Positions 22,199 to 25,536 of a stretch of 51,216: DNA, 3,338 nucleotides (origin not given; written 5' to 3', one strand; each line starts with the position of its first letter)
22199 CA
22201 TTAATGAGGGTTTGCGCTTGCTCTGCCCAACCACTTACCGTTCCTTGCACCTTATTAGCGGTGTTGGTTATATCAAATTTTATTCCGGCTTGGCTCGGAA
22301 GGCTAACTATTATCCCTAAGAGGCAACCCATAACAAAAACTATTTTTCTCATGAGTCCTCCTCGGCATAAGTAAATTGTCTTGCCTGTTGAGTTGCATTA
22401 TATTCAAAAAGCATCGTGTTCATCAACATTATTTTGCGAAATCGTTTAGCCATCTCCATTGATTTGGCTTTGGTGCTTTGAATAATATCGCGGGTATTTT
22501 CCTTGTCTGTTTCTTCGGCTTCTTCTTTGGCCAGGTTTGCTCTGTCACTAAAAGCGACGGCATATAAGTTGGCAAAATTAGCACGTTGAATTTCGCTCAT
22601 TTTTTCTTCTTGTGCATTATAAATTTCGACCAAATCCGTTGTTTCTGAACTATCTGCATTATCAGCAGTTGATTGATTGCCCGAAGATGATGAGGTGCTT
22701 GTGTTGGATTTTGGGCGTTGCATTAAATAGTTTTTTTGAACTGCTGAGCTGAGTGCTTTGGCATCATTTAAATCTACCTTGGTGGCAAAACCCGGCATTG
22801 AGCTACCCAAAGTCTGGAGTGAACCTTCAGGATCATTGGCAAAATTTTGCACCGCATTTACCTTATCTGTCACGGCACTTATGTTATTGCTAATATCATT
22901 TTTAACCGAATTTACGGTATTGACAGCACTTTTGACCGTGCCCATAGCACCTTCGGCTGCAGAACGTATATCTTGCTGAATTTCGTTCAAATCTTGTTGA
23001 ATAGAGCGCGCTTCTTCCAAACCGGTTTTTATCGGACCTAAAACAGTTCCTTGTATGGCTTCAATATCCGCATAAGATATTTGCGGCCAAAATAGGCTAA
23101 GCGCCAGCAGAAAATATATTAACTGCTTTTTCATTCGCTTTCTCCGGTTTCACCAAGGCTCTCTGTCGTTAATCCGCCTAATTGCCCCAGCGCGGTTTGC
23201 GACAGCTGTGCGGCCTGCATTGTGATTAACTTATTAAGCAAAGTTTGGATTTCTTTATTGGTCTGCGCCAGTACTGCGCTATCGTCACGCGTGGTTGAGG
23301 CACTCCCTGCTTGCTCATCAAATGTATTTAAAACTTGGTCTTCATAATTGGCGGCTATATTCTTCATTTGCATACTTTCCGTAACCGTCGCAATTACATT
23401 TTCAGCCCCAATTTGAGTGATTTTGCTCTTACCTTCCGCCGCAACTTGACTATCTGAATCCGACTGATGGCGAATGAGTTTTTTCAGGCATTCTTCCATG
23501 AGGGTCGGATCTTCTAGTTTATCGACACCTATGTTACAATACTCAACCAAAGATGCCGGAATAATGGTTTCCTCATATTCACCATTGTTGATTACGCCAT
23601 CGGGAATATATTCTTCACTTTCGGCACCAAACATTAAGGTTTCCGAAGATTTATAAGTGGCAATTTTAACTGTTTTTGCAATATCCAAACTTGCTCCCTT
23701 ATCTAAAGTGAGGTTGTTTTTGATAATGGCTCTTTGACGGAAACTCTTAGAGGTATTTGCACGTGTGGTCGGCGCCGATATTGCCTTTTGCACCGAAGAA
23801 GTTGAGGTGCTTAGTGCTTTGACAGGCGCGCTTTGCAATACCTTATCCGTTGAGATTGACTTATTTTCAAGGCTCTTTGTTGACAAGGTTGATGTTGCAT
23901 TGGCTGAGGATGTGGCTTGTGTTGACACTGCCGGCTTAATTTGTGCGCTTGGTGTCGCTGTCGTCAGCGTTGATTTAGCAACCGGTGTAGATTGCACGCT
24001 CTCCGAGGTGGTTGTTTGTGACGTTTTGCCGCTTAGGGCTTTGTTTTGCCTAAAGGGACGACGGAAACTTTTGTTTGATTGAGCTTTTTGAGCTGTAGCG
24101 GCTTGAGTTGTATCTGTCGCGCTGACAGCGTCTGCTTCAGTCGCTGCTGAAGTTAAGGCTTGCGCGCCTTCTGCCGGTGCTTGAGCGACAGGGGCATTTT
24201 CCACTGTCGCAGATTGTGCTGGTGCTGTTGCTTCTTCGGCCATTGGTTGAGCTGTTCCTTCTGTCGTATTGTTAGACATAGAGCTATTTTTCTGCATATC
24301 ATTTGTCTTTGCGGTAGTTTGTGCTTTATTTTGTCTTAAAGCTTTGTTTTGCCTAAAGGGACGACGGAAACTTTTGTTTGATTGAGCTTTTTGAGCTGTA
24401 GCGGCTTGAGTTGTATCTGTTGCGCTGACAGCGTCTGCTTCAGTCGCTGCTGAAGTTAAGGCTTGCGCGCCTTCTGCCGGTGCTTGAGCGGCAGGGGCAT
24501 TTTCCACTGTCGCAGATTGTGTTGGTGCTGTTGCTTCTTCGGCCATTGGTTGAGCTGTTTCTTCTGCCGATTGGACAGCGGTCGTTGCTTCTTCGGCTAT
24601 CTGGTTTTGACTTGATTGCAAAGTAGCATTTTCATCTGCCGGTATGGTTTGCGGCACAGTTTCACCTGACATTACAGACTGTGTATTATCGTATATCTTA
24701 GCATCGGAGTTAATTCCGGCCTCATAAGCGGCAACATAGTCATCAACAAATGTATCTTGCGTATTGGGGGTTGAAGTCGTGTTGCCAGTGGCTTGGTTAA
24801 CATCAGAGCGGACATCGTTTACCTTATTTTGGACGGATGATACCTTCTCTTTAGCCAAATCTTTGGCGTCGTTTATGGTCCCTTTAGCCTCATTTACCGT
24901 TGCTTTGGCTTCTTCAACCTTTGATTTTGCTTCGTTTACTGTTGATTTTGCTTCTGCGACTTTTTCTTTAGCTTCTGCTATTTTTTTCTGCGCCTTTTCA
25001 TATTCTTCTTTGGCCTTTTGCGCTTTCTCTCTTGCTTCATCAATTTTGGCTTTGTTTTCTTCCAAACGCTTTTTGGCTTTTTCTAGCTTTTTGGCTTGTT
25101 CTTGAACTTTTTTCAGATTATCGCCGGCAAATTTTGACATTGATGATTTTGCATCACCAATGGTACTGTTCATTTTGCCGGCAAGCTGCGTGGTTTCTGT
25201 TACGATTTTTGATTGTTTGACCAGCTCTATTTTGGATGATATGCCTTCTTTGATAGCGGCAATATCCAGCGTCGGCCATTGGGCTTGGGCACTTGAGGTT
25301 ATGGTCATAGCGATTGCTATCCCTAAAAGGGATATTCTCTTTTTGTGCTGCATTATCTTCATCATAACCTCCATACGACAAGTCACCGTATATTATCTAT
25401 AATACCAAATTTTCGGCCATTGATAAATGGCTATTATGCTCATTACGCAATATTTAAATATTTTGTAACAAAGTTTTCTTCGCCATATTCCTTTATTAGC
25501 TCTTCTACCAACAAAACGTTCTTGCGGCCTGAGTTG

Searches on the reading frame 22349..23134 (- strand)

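Call 6: search_protein_families(library=pfam, proteins=[window:22349-23134:-], max_evalue=0.01)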
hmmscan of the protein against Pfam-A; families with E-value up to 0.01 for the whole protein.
window:22349-23134:- (261 aa): 2 families
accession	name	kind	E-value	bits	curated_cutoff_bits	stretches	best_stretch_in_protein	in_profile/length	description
PF21329.2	CYP38_PsbQ-like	-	0.0012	19.7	27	1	41-129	16-99/117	Peptidyl-prolyl cis-trans isomerase CYP38-like, PsbQ-like domain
PF05478.16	Prominin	-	0.0017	17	34.3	1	41-100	649-708/799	Prominin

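Call 73: search_protein_families(library=ncbifam, proteins=[window:22349-23134:-], max_evalue=0.01)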
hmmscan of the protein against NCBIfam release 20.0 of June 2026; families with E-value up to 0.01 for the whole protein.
window:22349-23134:- (261 aa): 0 families

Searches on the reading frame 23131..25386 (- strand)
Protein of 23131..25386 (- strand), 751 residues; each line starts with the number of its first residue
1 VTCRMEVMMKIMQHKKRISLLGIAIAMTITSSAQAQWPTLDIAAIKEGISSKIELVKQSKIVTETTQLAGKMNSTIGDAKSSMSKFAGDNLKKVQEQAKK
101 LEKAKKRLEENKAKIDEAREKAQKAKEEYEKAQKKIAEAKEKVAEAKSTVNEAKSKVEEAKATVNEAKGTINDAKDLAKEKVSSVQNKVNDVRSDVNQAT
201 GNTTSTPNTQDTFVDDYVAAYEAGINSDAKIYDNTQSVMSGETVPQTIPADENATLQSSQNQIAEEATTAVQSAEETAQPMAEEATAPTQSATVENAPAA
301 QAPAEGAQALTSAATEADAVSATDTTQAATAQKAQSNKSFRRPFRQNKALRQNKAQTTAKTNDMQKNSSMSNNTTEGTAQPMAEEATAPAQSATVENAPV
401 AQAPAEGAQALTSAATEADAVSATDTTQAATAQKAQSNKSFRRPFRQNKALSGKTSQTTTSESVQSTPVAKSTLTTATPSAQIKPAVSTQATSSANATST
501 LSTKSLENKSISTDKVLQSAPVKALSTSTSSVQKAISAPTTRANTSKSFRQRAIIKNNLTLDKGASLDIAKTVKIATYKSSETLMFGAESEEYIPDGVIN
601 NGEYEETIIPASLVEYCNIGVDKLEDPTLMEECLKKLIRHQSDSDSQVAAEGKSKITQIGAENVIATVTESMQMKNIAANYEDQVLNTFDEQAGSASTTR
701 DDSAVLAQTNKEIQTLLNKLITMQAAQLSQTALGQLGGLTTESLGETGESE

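Call 9: search_protein_families(library=pfam, proteins=[window:23131-25386:-], max_evalue=0.001)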
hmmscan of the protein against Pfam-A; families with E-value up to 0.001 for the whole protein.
window:23131-25386:- (751 aa): 2 families
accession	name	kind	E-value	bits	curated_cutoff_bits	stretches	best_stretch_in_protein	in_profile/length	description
PF20492.3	ERM_helical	-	9.5e-05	22.9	40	1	90-195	14-119/120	Ezrin/radixin/moesin, alpha-helical domain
PF07926.17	TPR_MLP1_2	-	0.00075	20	36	1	132-194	55-117/129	TPR/MLP1/MLP2-like protein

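Call 73: search_protein_families(library=ncbifam, proteins=[window:23131-25386:-], max_evalue=0.01)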
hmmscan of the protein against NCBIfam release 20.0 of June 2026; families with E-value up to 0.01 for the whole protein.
window:23131-25386:- (751 aa): 7 families
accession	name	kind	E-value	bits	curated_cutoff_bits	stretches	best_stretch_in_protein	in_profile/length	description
NF003034.1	PRK03918.1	equivalog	0.0001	20.4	700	1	72-198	205-332/878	DNA double-strand break repair ATPase Rad50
NF045487.1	ASRP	equivalog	0.00026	19.8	300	1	91-205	134-267/593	archaea-specific SMC-related protein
NF002572.0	PRK02224.1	equivalog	0.00032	19.1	1087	1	50-201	286-440/888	DNA double-strand break repair ATPase Rad50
TIGR02680.1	TIGR02680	hypoth_equivalog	0.00046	18.1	462.85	1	86-201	844-959/1356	TIGR02680 family protein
NF040598.1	Ala_zip_lipo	subfamily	0.00091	19.7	43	1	127-188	22-83/90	Lpp/OprI family alanine-zipper lipoprotein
NF041035.1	Rad50_Halo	equivalog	0.0012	17.3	1000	1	58-199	301-445/883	DNA double-strand break repair ATPase Rad50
NF038348.1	T2SS_HK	subfamily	0.0024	16.4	450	1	11-143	172-304/574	histidine kinase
